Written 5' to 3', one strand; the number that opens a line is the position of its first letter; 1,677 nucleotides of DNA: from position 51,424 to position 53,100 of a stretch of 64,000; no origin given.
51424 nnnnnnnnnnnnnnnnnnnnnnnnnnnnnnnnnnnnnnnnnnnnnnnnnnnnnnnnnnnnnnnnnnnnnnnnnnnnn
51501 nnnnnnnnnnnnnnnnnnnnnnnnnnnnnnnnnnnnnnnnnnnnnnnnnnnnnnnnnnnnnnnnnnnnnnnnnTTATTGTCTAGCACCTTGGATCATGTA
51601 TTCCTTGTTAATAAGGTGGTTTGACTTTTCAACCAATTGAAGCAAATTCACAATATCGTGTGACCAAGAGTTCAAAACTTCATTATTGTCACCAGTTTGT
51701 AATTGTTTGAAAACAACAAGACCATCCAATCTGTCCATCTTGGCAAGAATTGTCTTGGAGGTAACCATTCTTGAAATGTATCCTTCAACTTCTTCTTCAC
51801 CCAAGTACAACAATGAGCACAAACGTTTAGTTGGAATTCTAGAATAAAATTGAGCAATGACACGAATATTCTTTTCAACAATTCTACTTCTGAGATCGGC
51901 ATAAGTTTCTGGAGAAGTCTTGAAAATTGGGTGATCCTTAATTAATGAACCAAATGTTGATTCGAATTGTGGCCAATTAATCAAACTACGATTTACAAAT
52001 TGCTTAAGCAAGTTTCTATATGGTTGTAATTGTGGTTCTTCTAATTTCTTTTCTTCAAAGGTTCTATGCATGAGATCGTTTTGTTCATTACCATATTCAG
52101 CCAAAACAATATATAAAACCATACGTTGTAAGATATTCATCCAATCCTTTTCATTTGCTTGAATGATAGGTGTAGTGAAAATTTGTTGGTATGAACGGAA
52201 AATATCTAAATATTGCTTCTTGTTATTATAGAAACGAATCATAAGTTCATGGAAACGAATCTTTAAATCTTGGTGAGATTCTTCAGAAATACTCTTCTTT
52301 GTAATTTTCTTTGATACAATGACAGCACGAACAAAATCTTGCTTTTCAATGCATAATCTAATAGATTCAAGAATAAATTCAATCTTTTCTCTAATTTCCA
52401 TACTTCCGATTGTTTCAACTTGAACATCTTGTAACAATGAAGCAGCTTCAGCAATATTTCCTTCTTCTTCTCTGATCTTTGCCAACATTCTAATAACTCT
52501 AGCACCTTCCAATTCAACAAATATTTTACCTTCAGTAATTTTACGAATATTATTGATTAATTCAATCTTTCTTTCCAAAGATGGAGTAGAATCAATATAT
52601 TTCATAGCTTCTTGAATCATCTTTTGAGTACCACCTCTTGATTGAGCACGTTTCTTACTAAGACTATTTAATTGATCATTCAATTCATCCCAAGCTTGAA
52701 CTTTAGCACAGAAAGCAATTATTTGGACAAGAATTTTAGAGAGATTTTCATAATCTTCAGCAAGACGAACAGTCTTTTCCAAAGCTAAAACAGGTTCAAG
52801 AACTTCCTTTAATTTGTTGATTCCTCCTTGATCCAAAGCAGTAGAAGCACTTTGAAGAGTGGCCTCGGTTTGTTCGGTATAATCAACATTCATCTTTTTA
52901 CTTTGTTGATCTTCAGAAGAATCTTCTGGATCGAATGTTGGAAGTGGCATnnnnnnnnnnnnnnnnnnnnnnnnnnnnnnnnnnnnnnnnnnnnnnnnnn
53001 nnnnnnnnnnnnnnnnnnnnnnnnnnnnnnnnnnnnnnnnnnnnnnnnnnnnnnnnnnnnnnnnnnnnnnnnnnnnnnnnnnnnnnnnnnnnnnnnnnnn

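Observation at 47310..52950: Mini-cluster of three proteasome genes (alpha4-type, beta7-type, lid Rpn5) on one strand within 5.6 kb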

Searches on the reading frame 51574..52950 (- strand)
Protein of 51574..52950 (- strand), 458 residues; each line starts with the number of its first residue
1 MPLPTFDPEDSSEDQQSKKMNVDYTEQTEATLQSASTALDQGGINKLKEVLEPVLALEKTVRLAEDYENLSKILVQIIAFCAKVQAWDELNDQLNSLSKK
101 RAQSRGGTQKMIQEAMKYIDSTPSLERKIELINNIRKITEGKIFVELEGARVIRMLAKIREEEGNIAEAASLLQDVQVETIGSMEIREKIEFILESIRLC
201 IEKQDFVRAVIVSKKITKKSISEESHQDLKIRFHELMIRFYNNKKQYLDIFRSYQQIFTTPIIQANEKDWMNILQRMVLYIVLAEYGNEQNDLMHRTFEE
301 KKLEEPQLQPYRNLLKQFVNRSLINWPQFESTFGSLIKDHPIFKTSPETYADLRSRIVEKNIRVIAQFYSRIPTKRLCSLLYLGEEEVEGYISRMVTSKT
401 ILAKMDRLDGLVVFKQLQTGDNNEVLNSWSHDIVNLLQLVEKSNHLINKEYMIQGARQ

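Call 3: search_protein_families(library=pfam, proteins=[window:51574-52950:-])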
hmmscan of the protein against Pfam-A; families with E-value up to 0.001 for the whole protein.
window:51574-52950:- (458 aa): 3 families
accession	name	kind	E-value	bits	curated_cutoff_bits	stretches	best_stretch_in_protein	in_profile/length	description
PF22241.2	PSMD12-CSN4_N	-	4.8e-80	268.7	27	1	49-265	1-217/218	PSMD12/CSN4, N-terminal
PF01399.33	PCI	-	5.2e-15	55.9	22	1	349-415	17-83/84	PCI domain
PF18098.6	RPN5_C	-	4.4e-13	49.5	22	1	423-454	1-32/33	26S proteasome regulatory subunit RPN5 C-terminal domain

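Call 6: search_solved_structures(query=window:51574-52950:-)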
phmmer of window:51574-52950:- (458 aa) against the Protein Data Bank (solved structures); distinct sequences matched with E-value up to 0.001: 16.
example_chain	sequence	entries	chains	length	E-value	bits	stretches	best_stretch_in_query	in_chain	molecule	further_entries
12bm_W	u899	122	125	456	8.1e-104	351.3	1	14-455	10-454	RPN5 | 26S proteasome non-ATPase regulatory subunit 12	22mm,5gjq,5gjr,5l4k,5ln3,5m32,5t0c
6epc_P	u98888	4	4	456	2.8e-103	349.5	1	14-455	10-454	Proteasome (Prosome, macropain) 26S subunit, non-ATPase, 12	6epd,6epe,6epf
8amz_P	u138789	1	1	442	2.3e-87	297.1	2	41-221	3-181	PCI domain-containing protein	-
3jck_B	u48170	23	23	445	1.7e-85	290.9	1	38-456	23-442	26S proteasome regulatory subunit RPN5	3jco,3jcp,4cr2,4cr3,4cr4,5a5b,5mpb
6fvt_P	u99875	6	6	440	1.4e-84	287.9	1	38-452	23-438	26S proteasome regulatory subunit RPN5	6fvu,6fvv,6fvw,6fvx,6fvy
5zmr_A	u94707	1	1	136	1.7e-17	67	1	37-148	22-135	26S proteasome regulatory subunit RPN5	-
6r6h_D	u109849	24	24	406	4e-15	59.2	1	133-438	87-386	COP9 signalosome complex subunit 4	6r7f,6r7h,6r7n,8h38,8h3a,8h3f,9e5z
4d10_D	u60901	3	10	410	4.2e-15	59.1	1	133-438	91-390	COP9 SIGNALOSOME COMPLEX SUBUNIT 4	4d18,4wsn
6r7i_D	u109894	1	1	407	4.4e-15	59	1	133-438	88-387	COP9 signalosome complex subunit 4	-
4d0p_A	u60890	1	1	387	3.4e-14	56.1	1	133-415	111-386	COP9 SIGNALOSOME COMPLEX SUBUNIT 4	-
5vfp_X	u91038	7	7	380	9.9e-05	24.9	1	316-415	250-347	26S proteasome non-ATPase regulatory subunit 11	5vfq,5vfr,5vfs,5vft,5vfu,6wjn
5vgz_X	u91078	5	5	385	0.0001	24.9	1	316-415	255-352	26S proteasome non-ATPase regulatory subunit 11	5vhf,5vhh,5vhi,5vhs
12bm_X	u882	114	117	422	0.00011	24.7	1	316-415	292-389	26S proteasome non-ATPase regulatory subunit 11 | RPN6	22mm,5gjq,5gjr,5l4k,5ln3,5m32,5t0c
3jck_A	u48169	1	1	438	0.00043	22.8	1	306-417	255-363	26S proteasome regulatory subunit RPN3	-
6fvt_S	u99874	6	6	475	0.00046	22.7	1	306-417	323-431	26S proteasome regulatory subunit RPN3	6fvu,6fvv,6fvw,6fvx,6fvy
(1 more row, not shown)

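Call 8: find_homologous_proteins(query=window:51574-52950:-)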
Query window:51574-52950:- (458 aa): 564 proteins with E <= 0.001 among 7990 candidates; the best 120 are listed.
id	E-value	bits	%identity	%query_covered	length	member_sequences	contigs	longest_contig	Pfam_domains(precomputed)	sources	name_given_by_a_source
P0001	1.4e-293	991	100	100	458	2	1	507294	PF01399.34,PF22241.3,PF18098.7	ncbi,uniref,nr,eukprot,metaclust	ncbi:proteasome regulatory non-ATP-ase subunit 5 [Naegleria gruberi]|uniref:Proteasome regulatory no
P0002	3.9e-255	865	86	100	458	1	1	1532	PF01399.34,PF22241.3,PF18098.7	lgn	-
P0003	2.3e-235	799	80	100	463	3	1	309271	PF01399.34,PF22241.3,PF18098.7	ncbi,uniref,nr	ncbi:hypothetical protein C9374_010665 [Naegleria lovaniensis]|uniref:PCI domain-containing protein 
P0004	9.1e-231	784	79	100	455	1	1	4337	PF01399.34,PF22241.3,PF18098.7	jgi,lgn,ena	-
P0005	2.2e-187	641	66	100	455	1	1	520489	PF01399.34,PF22241.3,PF18098.7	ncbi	ncbi:hypothetical protein ABK040_006180 [Willaertia magna]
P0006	1.2e-143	497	50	99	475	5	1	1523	PF01399.34,PF22241.3,PF18098.7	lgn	-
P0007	2.0e-143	497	52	98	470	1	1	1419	PF01399.34,PF22241.3,PF18098.7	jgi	-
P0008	9.4e-142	491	51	98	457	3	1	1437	PF01399.34,PF22241.3,PF18098.7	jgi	jgi:26S proteasome regulatory subunit N5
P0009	7.2e-141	488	48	96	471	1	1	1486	PF01399.34,PF22241.3,PF18098.7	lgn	-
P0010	6.5e-140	485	49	100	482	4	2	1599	PF01399.34,PF22241.3,PF18098.7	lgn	-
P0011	3.0e-139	483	50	98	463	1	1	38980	PF01399.34,PF22241.3,PF18098.7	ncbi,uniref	ncbi:26S proteasome subunit Rpn5 [Acrasis kona]|uniref:26S proteasome subunit Rpn5 n=1 Tax=Acrasis k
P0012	1.2e-130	455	54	84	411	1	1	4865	PF01399.34,PF22241.3,PF18098.7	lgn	-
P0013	6.3e-129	449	51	84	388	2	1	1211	PF01399.34,PF22241.3,PF18098.7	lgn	-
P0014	9.6e-127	442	51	82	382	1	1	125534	PF01399.34,PF22241.3,PF18098.7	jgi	jgi:26S proteasome regulatory subunit N5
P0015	1.4e-123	431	47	95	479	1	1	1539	PF01399.34,PF22241.3,PF18098.7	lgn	-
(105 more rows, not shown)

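Call 9: find_encoding_contigs(protein=P0003, flank=10000, max_places=3)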
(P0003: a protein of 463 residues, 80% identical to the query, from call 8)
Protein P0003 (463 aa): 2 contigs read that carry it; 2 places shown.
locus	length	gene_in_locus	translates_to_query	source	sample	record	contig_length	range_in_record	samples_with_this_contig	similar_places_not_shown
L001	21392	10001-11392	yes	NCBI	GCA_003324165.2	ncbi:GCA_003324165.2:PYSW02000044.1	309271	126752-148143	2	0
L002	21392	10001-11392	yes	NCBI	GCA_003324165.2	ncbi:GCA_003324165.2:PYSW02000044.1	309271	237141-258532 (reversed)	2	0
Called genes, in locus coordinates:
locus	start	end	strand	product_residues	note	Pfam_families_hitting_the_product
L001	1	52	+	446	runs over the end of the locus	-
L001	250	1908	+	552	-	-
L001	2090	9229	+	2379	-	PF01835:MG2, PF07703:A2M_BRD, PF00207:A2M, PF17973:bMG10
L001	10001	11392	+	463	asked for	PF22241:PSMD12-CSN4_N, PF01399:PCI, PF18098:RPN5_C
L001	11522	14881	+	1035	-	PF22666:Glyco_hydro_2_N2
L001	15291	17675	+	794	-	PF00538:Linker_histone (faint), PF01436:NHL (faint), PF08450:SGL (faint), PF25021:TEN_NHL, PF02641:DUF190 (faint), PF13146:TRL (faint), PF25021:TEN_NHL (weak), PF00651:BTB (weak), +1 more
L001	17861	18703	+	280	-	PF00227:Proteasome, PF12465:Pr_beta_C (weak)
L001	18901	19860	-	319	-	-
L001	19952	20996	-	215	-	PF00581:Rhodanese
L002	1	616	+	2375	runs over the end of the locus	PF01835:MG2, PF07703:A2M_BRD, PF00207:A2M, PF17973:bMG10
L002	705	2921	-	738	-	PF24684:Vgb_lyase (faint), PF25021:TEN_NHL, PF00538:Linker_histone (faint), PF01436:NHL (faint), PF02641:DUF190 (faint), PF20132:DUF6522 (faint), PF25021:TEN_NHL (weak), PF00651:BTB (weak)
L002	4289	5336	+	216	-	PF00581:Rhodanese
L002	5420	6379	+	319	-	-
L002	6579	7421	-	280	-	PF00227:Proteasome, PF12465:Pr_beta_C (weak)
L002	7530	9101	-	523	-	PF25021:TEN_NHL, PF01436:NHL (faint), PF00651:BTB (weak)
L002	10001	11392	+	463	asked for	PF22241:PSMD12-CSN4_N, PF01399:PCI, PF18098:RPN5_C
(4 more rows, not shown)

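Call 10: find_encoding_contigs(protein=P0005, flank=10000, max_places=3)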
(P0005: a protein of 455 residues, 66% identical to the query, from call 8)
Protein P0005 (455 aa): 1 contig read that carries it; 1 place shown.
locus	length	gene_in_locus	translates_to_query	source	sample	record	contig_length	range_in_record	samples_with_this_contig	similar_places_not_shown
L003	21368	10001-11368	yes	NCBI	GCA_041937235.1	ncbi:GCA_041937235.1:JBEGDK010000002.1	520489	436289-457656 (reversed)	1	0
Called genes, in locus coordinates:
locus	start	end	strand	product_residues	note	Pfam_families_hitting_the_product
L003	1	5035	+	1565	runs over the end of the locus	PF25474:TPR_TmcB, PF00989:PAS (weak), PF13426:PAS_9, PF00211:Guanylate_cyc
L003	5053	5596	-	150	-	-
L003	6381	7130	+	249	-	-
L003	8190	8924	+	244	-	-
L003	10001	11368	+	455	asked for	PF22241:PSMD12-CSN4_N, PF01399:PCI, PF18098:RPN5_C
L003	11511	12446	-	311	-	PF01151:ELO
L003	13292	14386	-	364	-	-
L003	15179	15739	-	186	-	PF02087:Nitrophorin (faint), PF08212:Lipocalin_2, PF00061:Lipocalin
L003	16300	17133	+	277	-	PF00590:TP_methylase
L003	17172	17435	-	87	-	-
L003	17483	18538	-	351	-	-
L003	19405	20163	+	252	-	PF01738:DLH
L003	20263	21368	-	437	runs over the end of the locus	-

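Call 11: find_encoding_contigs(protein=P0011, flank=10000, max_places=3)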
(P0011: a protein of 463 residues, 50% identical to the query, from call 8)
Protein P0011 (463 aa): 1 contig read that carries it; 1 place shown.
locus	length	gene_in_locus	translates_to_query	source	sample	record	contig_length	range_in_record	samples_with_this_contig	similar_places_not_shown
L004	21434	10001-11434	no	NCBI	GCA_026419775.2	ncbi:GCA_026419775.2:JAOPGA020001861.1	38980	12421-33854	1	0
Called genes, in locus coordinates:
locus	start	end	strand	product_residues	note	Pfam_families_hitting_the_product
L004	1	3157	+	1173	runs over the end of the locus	PF13401:AAA_22 (weak), PF00271:Helicase_C, PF04408:WHD_HA2, PF21010:HA2_C, PF07717:OB_NTP_bind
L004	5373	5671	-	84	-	-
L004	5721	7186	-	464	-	PF00479:G6PD_N, PF02781:G6PD_C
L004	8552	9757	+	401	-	PF00168:C2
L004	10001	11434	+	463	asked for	PF22241:PSMD12-CSN4_N, PF01399:PCI, PF18098:RPN5_C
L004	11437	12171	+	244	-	-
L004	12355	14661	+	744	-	PF01699:Na_Ca_ex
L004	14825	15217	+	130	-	-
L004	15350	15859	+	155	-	-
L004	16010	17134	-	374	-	PF14593:PH_3, PF00169:PH, PF15413:PH_11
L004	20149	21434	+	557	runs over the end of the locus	PF00370:FGGY_N, PF02782:FGGY_C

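Call 12: find_encoding_contigs(protein=P0001, flank=10000, max_places=3)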
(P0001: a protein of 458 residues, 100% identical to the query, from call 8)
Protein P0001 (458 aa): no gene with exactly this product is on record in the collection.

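Call 20: list_cluster_members(proteins=[P0003, P0241, P0121, P0001])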
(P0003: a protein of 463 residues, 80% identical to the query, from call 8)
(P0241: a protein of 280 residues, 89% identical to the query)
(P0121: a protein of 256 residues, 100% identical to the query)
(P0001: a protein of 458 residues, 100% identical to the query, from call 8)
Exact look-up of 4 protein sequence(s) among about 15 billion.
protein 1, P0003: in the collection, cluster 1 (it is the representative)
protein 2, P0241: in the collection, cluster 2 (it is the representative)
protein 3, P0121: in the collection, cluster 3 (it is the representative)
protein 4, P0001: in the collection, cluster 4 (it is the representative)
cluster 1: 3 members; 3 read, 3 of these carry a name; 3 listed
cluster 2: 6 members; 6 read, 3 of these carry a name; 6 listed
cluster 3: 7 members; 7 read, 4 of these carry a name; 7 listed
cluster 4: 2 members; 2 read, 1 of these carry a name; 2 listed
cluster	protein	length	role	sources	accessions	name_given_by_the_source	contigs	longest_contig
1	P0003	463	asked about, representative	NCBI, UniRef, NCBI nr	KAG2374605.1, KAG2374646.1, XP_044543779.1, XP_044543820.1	hypothetical protein C9374_010665 [Naegleria lovaniensis] | PCI domain-containing protein n=1 Tax=Naegleria lovaniensis TaxID=51637 ... | uncharacterized protein C9374_010624 [Naegleria lovaniensis]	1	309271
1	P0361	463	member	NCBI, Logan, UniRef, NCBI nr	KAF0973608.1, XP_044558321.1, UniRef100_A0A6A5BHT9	hypothetical protein FDP41_008312 [Naegleria fowleri] | PCI domain-containing protein n=1 Tax=Naegleria fowleri TaxID=5763 RepID=A0A6A5BHT9_NAEFO | uncharacterized protein FDP41_008312 [Naegleria fowleri]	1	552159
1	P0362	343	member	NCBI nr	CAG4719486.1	unnamed protein product [Naegleria fowleri]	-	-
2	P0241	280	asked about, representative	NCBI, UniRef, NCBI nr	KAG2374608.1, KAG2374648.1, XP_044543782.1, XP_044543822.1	hypothetical protein C9374_010667 [Naegleria lovaniensis] | Proteasome subunit beta n=1 Tax=Naegleria lovaniensis TaxID=51637 RepID=A0AA88GGT6_NAELO | uncharacterized protein C9374_010627 [Naegleria lovaniensis]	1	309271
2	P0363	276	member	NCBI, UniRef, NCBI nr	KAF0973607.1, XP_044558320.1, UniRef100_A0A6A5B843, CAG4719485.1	hypothetical protein FDP41_008311 [Naegleria fowleri] | Proteasome subunit beta n=1 Tax=Naegleria fowleri TaxID=5763 RepID=A0A6A5B843_NAEFO | uncharacterized protein FDP41_008311 [Naegleria fowleri]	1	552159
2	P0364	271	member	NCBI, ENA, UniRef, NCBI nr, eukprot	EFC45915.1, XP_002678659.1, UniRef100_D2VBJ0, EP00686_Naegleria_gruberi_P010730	predicted protein [Naegleria gruberi] | Proteasome subunit beta n=1 Tax=Naegleria gruberi TaxID=5762 RepID=D2VBJ0_NAEGR | uncharacterized protein NAEGRDRAFT_38790 [Naegleria gruberi]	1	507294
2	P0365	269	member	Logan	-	-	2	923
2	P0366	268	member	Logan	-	-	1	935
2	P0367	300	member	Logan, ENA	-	-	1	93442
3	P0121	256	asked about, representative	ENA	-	-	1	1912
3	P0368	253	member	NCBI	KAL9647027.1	hypothetical protein ABK040_013879 [Willaertia magna]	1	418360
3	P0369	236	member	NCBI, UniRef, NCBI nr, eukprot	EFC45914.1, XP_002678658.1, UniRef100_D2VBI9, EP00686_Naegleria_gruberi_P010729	proteasome subunit alpha [Naegleria gruberi] | Proteasome subunit alpha type n=1 Tax=Naegleria gruberi TaxID=5762 RepID=D2VBI9_NAEGR | XP_002678658.1 proteasome subunit alpha [Naegleria gruberi strain NEG-M]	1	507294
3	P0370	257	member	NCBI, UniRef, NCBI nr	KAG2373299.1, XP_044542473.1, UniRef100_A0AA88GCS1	hypothetical protein C9374_012288 [Naegleria lovaniensis] | Proteasome subunit alpha type n=1 Tax=Naegleria lovaniensis TaxID=51637 ... | uncharacterized protein C9374_012288 [Naegleria lovaniensis]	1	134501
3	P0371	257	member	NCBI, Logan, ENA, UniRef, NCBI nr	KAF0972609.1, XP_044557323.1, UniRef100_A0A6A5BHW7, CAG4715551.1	hypothetical protein FDP41_008858 [Naegleria fowleri] | Proteasome subunit alpha type n=1 Tax=Naegleria fowleri TaxID=5763 RepID=A0A6A5BHW7_NAEFO | uncharacterized protein FDP41_008858 [Naegleria fowleri]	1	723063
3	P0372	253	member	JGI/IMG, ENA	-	-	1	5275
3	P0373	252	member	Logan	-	-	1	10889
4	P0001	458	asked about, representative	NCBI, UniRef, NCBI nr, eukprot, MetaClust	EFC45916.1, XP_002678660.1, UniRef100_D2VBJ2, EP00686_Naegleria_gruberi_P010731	proteasome regulatory non-ATP-ase subunit 5 [Naegleria gruberi] | Proteasome regulatory non-ATP-ase subunit 5 n=1 Tax=Naegleria gruberi TaxID=5762 ... | XP_002678660.1 proteasome regulatory non-ATP-ase subunit 5 [Naegleria gruberi strain ...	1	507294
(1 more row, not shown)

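Call 24: find_encoding_contigs(protein=P0361, flank=10000, max_places=2)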
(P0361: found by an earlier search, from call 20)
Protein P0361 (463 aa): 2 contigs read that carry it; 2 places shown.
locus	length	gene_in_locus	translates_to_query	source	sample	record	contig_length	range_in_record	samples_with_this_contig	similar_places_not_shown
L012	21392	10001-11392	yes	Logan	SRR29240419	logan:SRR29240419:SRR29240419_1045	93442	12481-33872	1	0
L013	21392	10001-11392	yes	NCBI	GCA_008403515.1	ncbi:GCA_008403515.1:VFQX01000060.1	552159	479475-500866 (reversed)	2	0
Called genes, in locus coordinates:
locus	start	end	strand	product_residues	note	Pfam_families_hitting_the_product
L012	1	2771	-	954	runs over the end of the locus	-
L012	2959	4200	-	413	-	-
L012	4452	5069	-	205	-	-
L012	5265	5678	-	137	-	-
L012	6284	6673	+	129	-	-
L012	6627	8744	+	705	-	PF03193:RsgA_GTPase (faint), PF01926:MMR_HSR1, PF02421:FeoB_N (weak)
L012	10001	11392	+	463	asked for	PF22241:PSMD12-CSN4_N, PF01399:PCI, PF18098:RPN5_C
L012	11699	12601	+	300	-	PF00227:Proteasome, PF12465:Pr_beta_C (weak)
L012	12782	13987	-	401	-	-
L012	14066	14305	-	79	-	-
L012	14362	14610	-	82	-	PF00581:Rhodanese (weak)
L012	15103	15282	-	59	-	-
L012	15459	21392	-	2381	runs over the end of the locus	PF13205:Big_5 (faint), PF01835:MG2, PF07703:A2M_BRD, PF00207:A2M, PF17973:bMG10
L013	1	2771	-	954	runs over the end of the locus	-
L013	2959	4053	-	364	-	-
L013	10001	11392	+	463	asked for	PF22241:PSMD12-CSN4_N, PF01399:PCI, PF18098:RPN5_C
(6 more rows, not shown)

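Call 25: find_encoding_contigs(protein=P0373, flank=10000, max_places=2)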
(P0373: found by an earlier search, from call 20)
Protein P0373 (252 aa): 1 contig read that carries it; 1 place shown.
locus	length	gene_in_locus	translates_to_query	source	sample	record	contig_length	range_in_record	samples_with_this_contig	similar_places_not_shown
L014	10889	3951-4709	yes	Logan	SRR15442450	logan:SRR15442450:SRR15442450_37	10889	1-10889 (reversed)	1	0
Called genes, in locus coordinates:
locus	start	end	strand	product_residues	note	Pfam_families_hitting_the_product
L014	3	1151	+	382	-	?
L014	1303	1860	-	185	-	PF01545:Cation_efflux (weak)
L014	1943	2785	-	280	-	PF01545:Cation_efflux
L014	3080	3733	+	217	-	PF12799:LRR_4 (faint), PF13516:LRR_6 (faint)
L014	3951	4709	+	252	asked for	PF10584:Proteasome_A_N, PF00227:Proteasome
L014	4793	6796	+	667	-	-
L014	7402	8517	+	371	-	PF00503:G-alpha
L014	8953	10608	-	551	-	-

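Call 26: find_encoding_contigs(protein=P0372, flank=10000, max_places=2)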
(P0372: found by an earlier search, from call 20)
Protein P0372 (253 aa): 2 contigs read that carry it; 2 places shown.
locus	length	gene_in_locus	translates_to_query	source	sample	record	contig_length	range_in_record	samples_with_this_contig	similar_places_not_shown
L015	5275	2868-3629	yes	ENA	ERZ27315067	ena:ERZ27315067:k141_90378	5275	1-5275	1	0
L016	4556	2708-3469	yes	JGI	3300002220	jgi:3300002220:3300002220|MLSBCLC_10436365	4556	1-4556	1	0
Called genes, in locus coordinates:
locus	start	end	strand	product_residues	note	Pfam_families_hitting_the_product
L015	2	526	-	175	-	?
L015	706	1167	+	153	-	-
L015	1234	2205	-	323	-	PF00091:Tubulin, PF03953:Tubulin_C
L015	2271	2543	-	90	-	PF00091:Tubulin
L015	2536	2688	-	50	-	-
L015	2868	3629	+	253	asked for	PF10584:Proteasome_A_N, PF00227:Proteasome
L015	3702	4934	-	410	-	PF08240:ADH_N, PF00107:ADH_zinc_N (weak), PF13602:ADH_zinc_N_2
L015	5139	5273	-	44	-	?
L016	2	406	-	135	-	?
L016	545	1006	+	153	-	-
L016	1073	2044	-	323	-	PF00091:Tubulin, PF03953:Tubulin_C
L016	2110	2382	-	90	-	PF00091:Tubulin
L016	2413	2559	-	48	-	-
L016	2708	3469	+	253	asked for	PF10584:Proteasome_A_N, PF00227:Proteasome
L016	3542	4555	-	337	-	?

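Call 27: find_encoding_contigs(protein=P0371, flank=10000, max_places=2)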
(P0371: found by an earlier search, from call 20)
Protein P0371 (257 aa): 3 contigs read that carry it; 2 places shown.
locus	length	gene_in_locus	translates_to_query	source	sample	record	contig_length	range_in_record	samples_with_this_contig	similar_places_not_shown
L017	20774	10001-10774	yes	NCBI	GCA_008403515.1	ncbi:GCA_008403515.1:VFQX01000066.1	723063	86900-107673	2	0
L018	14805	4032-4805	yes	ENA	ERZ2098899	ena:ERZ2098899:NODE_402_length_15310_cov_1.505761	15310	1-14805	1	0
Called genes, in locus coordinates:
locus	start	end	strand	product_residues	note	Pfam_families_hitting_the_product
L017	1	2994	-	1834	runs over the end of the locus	PF00270:DEAD, PF00271:Helicase_C, PF07717:OB_NTP_bind, PF00076:RRM_1 (faint), PF01485:IBR, PF22605:IBR_2, PF22191:IBR_1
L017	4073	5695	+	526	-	-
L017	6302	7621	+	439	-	-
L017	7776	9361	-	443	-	PF00091:Tubulin, PF03953:Tubulin_C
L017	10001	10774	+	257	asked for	PF10584:Proteasome_A_N, PF00227:Proteasome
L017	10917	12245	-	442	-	PF08240:ADH_N, PF13602:ADH_zinc_N_2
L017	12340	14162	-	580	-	PF01846:FF, PF25432:FF_PRPF40A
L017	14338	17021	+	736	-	PF02897:Peptidase_S9_N, PF00326:Peptidase_S9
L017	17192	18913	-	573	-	-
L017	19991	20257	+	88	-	-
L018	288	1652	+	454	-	-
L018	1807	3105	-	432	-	PF00091:Tubulin, PF03953:Tubulin_C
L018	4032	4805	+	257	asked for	PF10584:Proteasome_A_N, PF00227:Proteasome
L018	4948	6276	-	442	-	PF08240:ADH_N, PF13602:ADH_zinc_N_2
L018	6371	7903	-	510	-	PF01846:FF, PF25432:FF_PRPF40A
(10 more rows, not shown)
